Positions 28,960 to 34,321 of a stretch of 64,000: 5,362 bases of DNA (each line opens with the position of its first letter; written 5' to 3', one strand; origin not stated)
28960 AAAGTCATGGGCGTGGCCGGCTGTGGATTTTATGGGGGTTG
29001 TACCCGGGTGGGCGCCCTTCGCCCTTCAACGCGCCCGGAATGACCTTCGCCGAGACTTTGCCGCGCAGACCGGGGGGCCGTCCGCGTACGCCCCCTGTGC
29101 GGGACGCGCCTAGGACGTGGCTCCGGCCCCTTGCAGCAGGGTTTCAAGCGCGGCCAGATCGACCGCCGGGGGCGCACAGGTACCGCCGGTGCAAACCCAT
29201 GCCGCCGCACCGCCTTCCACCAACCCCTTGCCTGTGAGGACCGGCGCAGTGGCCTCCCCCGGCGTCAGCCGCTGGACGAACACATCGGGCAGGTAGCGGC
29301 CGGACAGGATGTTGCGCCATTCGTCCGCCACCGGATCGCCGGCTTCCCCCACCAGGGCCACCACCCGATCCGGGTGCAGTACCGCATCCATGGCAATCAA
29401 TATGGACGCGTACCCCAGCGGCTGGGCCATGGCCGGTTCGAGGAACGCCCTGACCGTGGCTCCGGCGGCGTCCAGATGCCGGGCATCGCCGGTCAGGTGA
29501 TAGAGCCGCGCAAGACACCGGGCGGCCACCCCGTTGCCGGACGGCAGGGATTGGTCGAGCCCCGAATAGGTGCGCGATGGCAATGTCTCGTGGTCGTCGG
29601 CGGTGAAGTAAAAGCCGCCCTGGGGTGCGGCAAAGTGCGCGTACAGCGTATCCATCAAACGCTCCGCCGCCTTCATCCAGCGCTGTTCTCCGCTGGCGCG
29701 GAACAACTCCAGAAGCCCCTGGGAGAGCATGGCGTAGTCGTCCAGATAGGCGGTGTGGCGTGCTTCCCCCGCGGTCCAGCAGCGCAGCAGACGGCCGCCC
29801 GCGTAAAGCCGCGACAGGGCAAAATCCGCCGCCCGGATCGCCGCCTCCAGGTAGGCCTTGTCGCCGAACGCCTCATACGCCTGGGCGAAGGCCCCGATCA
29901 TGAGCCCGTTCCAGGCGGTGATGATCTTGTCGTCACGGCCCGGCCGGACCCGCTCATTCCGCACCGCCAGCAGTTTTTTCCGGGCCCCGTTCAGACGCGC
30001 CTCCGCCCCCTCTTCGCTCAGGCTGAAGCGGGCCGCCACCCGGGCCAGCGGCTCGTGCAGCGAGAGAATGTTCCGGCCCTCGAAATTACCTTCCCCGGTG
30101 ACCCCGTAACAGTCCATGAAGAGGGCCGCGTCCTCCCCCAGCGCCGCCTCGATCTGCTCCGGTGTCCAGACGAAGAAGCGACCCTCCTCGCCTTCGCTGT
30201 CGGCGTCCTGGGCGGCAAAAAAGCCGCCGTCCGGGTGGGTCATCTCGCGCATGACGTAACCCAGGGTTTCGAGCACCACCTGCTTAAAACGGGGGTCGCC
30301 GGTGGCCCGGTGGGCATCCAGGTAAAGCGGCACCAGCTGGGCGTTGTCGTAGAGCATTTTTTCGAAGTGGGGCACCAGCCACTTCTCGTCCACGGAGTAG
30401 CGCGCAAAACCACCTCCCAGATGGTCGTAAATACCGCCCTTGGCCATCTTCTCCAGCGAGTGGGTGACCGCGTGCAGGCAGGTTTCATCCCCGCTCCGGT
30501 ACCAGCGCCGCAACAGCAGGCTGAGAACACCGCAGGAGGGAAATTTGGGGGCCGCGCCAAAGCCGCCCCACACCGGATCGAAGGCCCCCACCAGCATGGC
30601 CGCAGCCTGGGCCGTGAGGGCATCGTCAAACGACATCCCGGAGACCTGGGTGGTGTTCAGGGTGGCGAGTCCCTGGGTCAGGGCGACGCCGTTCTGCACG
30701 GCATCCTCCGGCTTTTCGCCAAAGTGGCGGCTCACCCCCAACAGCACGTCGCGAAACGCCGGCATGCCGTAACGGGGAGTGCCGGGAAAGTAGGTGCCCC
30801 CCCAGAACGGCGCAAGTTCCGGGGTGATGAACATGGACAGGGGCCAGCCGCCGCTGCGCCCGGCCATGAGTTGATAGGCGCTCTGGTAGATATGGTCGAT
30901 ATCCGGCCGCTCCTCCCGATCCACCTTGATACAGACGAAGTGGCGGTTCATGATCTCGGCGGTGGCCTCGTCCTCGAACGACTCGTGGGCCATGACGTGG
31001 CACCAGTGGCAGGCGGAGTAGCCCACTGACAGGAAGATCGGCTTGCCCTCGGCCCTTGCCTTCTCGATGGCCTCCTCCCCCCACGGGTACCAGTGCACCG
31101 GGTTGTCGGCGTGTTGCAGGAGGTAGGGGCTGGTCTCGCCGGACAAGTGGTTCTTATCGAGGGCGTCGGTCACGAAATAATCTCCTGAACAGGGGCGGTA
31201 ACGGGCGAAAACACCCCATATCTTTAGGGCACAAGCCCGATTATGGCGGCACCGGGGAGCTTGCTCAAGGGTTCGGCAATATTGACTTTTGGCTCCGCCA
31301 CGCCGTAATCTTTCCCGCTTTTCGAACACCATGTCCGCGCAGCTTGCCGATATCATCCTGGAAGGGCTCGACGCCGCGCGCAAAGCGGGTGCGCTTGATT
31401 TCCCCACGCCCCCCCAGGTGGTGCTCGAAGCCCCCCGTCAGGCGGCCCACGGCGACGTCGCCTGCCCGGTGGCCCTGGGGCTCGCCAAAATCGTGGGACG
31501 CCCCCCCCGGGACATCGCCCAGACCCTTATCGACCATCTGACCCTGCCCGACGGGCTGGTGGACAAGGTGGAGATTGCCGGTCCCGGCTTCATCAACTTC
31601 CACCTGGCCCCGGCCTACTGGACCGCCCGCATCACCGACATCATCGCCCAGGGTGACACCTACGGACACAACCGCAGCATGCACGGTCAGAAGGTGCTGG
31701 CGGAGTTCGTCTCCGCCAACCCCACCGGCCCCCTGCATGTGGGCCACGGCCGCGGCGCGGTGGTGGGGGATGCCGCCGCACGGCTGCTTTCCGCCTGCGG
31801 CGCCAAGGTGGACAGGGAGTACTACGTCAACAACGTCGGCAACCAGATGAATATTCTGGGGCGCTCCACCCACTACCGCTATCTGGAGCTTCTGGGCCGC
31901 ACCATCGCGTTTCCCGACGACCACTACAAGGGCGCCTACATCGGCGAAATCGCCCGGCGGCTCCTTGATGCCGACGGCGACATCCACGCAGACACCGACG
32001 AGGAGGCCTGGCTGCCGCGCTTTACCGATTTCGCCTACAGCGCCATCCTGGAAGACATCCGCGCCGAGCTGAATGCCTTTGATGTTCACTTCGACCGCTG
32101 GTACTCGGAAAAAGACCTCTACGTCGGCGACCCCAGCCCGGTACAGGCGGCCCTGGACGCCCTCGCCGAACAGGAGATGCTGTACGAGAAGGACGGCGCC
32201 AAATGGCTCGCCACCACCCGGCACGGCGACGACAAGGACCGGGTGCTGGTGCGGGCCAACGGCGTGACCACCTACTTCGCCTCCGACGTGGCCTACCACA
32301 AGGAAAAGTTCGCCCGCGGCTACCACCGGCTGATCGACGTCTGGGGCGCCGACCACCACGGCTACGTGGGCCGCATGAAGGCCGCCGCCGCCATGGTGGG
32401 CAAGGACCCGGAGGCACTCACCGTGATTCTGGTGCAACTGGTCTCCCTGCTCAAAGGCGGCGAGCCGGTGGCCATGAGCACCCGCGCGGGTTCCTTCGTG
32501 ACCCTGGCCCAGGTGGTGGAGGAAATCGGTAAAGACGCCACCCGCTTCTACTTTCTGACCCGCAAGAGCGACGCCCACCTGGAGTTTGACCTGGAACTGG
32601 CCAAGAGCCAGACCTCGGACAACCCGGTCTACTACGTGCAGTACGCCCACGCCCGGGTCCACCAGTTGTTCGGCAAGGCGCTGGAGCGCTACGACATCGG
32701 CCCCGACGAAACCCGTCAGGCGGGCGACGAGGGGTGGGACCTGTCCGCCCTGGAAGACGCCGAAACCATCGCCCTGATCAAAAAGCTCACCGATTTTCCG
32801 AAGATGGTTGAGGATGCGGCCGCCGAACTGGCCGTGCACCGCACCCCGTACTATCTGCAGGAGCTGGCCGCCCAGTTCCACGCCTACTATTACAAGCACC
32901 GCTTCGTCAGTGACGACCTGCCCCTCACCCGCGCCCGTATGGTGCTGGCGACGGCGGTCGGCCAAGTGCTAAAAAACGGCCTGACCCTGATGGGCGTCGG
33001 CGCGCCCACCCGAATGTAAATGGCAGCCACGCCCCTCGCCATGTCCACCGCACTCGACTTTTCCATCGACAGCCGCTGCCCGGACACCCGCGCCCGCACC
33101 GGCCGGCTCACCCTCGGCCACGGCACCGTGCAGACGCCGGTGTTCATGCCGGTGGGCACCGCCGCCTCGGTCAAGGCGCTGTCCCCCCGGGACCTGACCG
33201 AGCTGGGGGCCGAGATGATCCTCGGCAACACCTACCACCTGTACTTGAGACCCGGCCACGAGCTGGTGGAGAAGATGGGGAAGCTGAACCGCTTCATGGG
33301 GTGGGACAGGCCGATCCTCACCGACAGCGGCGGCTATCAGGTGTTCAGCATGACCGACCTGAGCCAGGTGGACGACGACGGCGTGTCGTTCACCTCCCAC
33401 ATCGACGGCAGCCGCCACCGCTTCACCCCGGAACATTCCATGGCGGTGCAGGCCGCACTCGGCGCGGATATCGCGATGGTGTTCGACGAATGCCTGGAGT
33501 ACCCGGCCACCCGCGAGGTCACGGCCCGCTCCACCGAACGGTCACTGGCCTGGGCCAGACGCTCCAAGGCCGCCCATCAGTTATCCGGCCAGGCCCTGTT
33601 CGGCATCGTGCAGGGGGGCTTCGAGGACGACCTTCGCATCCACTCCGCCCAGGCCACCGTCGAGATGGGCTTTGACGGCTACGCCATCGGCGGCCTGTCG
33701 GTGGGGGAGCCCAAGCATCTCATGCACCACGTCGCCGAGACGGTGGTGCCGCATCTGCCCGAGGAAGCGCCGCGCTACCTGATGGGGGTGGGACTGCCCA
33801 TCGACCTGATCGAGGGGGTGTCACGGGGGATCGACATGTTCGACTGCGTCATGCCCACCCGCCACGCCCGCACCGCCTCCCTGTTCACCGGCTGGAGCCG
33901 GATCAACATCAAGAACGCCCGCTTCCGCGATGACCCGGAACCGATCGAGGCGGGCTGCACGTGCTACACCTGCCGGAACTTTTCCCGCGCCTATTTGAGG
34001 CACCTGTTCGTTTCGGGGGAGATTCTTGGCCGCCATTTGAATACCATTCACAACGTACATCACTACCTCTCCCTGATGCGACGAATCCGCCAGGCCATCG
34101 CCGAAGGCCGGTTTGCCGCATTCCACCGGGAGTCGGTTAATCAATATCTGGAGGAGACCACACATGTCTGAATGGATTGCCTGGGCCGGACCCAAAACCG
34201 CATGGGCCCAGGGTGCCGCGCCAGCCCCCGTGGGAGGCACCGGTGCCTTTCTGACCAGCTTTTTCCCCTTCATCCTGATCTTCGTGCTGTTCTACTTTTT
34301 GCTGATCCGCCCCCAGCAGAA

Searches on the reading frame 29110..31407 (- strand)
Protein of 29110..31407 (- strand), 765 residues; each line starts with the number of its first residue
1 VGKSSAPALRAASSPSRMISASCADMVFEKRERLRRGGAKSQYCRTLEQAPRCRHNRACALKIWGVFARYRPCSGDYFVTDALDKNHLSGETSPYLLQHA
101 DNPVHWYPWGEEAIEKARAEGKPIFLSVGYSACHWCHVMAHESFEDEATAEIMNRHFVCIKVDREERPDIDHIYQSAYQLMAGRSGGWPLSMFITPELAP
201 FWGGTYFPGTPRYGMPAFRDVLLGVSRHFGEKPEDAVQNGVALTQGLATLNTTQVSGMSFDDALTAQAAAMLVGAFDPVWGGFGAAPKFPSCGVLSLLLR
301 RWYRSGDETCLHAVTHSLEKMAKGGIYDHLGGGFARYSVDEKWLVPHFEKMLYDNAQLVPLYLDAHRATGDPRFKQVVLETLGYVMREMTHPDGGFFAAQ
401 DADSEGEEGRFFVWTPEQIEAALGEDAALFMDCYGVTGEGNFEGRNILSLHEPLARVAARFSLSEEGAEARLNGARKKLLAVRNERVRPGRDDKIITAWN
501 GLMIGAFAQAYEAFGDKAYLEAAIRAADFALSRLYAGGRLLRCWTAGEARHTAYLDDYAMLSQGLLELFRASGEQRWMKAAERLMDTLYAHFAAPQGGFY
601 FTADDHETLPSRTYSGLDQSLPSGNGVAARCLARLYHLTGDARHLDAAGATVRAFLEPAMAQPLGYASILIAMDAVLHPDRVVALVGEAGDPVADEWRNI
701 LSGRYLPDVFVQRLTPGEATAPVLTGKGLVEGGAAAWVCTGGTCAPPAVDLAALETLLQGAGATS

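Call 9: search_protein_families(library=pfam, proteins=[window:29110-31407:-], max_evalue=0.001)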
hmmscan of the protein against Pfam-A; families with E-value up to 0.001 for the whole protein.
window:29110-31407:- (765 aa): 6 families
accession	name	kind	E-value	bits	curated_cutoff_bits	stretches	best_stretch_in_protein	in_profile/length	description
PF03190.21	Thioredox_DsbH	-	1.6e-71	240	27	1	85-246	1-161/163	Protein of unknown function, DUF255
PF13899.12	Thioredoxin_7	-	5.7e-10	39.6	27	1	106-169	2-65/83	Thioredoxin-like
PF07470.19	Glyco_hydro_88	-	2.5e-08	33.8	26.6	0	508-607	84-182/352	Glycosyl Hydrolase Family 88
PF06662.19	C5-epim_C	-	5.8e-07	29.6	23.3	0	500-540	31-71/188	D-glucuronyl C5-epimerase C-terminus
PF07944.18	Beta-AFase-like_GH127_cat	-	1.1e-06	28.4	24.9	0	503-588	130-207/376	Beta-L-arabinofuranosidase, GH127 catalytic domain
PF07221.17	GlcNAc_2-epim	-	0.00035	20.4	23.4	0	569-654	225-307/347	N-acylglucosamine 2-epimerase (GlcNAc 2-epimerase)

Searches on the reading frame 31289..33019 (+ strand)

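Call 9: search_protein_families(library=pfam, proteins=[window:31289-33019:+], max_evalue=0.001)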
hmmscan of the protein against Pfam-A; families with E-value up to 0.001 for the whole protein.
window:31289-33019:+ (576 aa): 3 families
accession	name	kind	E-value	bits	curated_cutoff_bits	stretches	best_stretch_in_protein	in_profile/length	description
PF05746.21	DALR_1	-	8.5e-28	97.2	22.3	1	450-576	1-117/117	DALR anticodon binding domain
PF03485.21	Arg_tRNA_synt_N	-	2.2e-22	79.9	21.5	1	31-106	15-85/85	Arginyl tRNA synthetase N terminal domain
PF00750.26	tRNA-synt_1d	-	2.6e-22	79.7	23.3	2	115-190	2-76/349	tRNA synthetases class I (R), catalytic domain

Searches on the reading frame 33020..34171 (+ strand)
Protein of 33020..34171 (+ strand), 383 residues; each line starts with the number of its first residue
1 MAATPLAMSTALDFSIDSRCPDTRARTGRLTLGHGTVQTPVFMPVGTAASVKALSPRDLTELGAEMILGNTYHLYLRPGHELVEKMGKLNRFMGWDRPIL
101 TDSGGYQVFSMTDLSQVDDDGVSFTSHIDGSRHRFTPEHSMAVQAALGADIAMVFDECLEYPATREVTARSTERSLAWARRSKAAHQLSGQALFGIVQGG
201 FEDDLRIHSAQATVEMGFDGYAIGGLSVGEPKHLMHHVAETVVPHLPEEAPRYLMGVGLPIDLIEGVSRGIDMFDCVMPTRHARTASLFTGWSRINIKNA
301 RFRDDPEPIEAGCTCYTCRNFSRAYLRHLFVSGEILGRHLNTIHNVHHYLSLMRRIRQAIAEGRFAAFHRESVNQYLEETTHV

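Call 9: search_protein_families(library=pfam, proteins=[window:33020-34171:+], max_evalue=0.001)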
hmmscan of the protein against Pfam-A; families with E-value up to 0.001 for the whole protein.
window:33020-34171:+ (383 aa): 1 family
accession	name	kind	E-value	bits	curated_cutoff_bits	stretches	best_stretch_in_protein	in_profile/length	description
PF01702.25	TGT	-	4.3e-158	526.5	26.3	1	24-376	2-355/357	Queuine tRNA-ribosyltransferase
